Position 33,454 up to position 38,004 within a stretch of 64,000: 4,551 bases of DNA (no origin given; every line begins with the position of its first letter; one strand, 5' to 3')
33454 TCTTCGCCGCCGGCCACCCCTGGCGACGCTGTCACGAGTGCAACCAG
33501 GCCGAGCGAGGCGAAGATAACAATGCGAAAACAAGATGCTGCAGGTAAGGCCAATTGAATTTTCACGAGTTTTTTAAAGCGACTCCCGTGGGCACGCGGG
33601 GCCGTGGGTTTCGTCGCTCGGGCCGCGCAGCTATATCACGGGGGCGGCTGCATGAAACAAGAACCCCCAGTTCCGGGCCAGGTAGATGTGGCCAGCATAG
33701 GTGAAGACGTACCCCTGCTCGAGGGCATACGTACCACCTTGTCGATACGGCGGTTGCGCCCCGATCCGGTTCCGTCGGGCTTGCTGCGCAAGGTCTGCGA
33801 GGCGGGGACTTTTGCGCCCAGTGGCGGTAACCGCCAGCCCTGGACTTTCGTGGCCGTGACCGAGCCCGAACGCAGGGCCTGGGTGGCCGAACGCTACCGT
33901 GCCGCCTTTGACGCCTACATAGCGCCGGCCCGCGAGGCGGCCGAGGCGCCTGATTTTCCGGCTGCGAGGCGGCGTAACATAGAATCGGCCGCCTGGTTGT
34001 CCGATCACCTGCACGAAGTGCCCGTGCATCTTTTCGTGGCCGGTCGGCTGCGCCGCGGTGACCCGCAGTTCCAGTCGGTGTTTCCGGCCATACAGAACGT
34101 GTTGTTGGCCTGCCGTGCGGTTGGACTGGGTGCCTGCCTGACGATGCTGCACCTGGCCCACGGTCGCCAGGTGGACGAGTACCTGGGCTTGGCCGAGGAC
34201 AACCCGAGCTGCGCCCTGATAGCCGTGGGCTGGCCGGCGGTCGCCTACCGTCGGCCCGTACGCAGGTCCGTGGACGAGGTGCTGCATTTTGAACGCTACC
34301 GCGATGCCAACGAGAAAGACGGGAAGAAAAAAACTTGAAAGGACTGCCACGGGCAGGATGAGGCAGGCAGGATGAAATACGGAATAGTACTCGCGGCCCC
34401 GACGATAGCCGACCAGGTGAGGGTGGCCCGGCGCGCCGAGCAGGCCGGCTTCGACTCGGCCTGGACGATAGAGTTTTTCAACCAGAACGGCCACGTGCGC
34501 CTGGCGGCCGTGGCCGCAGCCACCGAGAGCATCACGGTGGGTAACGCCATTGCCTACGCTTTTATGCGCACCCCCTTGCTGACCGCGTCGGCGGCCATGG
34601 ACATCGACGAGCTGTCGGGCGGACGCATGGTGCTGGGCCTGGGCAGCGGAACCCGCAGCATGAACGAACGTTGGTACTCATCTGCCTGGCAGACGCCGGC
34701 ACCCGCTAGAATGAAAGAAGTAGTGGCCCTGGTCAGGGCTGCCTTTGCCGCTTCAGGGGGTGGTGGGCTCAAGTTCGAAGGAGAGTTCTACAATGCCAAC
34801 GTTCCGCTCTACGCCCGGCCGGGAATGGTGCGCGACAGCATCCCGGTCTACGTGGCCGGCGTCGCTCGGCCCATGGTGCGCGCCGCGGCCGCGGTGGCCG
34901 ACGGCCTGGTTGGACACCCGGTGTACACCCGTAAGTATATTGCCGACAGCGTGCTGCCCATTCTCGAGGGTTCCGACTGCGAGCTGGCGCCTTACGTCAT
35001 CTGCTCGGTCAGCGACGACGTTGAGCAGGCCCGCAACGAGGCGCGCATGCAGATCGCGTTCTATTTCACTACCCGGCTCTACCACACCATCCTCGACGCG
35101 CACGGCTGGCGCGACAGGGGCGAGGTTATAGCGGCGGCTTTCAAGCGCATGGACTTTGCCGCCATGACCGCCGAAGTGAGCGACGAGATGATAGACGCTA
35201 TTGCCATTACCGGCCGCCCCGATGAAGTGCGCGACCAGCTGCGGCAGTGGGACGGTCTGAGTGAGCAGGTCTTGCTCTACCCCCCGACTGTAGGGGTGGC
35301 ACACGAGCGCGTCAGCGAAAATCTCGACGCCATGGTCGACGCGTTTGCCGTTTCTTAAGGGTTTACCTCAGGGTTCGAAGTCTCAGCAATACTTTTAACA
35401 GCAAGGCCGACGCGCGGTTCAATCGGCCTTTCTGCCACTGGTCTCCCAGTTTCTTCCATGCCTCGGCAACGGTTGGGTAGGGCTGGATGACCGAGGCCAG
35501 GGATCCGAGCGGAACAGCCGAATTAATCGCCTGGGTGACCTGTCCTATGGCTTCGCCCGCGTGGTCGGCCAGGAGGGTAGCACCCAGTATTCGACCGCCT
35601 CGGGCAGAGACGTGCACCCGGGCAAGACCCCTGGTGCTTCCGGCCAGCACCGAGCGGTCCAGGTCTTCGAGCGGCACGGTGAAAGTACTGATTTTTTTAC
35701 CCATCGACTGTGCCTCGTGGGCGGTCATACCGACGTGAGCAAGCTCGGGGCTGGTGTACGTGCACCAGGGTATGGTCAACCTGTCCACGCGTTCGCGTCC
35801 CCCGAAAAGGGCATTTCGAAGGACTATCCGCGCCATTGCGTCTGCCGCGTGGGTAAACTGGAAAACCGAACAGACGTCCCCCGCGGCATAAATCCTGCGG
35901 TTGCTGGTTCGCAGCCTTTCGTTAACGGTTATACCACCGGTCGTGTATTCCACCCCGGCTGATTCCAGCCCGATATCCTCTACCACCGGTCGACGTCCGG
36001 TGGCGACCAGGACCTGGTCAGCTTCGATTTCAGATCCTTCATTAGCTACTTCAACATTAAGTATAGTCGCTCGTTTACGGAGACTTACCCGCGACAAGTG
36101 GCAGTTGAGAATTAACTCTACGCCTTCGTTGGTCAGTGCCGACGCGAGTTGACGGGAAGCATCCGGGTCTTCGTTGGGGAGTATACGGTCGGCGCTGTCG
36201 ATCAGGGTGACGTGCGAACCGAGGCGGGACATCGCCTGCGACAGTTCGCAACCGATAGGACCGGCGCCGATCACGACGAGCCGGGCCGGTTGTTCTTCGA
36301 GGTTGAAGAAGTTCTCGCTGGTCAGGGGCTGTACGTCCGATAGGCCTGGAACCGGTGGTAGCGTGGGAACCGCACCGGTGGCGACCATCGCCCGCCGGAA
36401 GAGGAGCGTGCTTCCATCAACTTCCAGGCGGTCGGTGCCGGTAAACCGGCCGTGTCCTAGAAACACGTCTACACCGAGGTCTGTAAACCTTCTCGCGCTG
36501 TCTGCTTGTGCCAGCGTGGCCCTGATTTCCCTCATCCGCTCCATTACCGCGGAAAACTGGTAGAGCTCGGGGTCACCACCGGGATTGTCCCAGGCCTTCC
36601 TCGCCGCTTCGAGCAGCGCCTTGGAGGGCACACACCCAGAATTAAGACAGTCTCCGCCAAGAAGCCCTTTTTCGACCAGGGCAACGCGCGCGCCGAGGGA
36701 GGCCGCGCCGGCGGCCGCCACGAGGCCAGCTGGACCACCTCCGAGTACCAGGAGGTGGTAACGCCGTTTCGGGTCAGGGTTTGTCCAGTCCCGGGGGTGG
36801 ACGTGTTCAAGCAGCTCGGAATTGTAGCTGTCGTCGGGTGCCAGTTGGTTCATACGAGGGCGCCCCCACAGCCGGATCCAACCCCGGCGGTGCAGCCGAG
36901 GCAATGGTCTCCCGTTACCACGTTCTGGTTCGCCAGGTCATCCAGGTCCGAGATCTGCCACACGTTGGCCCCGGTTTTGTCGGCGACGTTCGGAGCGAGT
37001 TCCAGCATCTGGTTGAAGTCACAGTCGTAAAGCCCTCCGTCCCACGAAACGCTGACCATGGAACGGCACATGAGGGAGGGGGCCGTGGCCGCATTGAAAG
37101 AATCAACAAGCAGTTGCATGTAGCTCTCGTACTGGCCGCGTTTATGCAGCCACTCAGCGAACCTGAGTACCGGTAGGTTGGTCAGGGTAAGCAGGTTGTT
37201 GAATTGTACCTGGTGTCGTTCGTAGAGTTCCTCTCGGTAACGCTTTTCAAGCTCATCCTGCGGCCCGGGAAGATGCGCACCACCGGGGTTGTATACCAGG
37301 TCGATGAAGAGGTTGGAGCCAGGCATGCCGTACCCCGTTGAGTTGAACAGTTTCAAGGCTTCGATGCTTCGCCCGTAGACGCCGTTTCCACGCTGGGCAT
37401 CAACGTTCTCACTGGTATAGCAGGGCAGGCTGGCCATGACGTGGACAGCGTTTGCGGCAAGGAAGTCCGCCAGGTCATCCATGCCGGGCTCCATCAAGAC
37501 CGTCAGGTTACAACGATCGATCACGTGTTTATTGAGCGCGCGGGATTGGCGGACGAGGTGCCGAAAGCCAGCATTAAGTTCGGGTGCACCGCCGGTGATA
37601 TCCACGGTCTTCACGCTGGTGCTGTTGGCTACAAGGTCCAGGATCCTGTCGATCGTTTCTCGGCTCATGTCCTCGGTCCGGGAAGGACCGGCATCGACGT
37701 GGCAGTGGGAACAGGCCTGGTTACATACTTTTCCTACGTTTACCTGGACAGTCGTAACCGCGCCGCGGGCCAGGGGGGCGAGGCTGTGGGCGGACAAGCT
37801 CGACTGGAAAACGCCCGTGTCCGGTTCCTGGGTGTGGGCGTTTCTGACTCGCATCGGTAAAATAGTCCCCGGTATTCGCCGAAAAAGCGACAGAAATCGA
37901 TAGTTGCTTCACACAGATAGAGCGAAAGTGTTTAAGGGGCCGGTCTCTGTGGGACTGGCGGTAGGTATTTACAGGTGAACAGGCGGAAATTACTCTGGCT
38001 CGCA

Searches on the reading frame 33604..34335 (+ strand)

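Call 58: search_protein_families(library=pfam, proteins=[window:33604-34335:+], max_evalue=0.0001)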
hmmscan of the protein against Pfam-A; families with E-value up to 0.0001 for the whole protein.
window:33604-34335:+ (244 aa): 1 family
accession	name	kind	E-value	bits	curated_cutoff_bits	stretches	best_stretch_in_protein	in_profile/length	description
PF00881.29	Nitroreductase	-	2.1e-24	87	23.5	1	43-210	2-167/167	Nitroreductase family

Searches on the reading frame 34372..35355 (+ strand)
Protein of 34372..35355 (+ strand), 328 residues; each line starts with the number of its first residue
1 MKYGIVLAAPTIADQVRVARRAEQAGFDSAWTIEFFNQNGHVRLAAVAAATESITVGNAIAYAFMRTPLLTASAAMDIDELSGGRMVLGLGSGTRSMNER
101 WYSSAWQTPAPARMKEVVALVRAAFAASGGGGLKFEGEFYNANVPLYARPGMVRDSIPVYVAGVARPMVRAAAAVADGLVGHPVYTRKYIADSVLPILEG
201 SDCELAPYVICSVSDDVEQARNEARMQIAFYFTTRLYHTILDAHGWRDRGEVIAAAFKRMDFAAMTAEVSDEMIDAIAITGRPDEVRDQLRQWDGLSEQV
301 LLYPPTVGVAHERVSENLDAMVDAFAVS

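Call 58: search_protein_families(library=pfam, proteins=[window:34372-35355:+], max_evalue=0.0001)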
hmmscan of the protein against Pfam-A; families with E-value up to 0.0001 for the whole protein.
window:34372-35355:+ (328 aa): 1 family
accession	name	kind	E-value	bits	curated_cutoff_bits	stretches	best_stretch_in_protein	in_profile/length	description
PF00296.26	Bac_luciferase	-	3.7e-55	187.9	27.9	1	10-293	20-307/314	Luciferase-like monooxygenase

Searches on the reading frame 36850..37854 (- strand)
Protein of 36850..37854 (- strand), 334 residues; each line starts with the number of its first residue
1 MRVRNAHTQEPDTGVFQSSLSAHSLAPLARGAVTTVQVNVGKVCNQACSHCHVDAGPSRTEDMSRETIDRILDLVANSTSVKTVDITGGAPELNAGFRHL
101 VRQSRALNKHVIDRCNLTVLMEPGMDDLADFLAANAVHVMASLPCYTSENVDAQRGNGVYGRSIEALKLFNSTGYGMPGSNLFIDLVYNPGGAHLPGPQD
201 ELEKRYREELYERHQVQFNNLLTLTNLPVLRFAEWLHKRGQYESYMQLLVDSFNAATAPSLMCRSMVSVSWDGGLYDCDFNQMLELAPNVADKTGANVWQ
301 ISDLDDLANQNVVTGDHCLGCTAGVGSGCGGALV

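Call 58: search_protein_families(library=pfam, proteins=[window:36850-37854:-], max_evalue=0.0001)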
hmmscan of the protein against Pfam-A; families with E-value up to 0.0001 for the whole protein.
window:36850-37854:- (334 aa): 2 families
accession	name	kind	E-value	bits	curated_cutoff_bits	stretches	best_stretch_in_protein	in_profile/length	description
PF12345.13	DUF3641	-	1e-49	168.5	24.9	1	195-332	1-134/134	Protein of unknown function (DUF3641)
PF04055.27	Radical_SAM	-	9.9e-12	45.8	29.5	1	38-175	1-141/166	Radical SAM superfamily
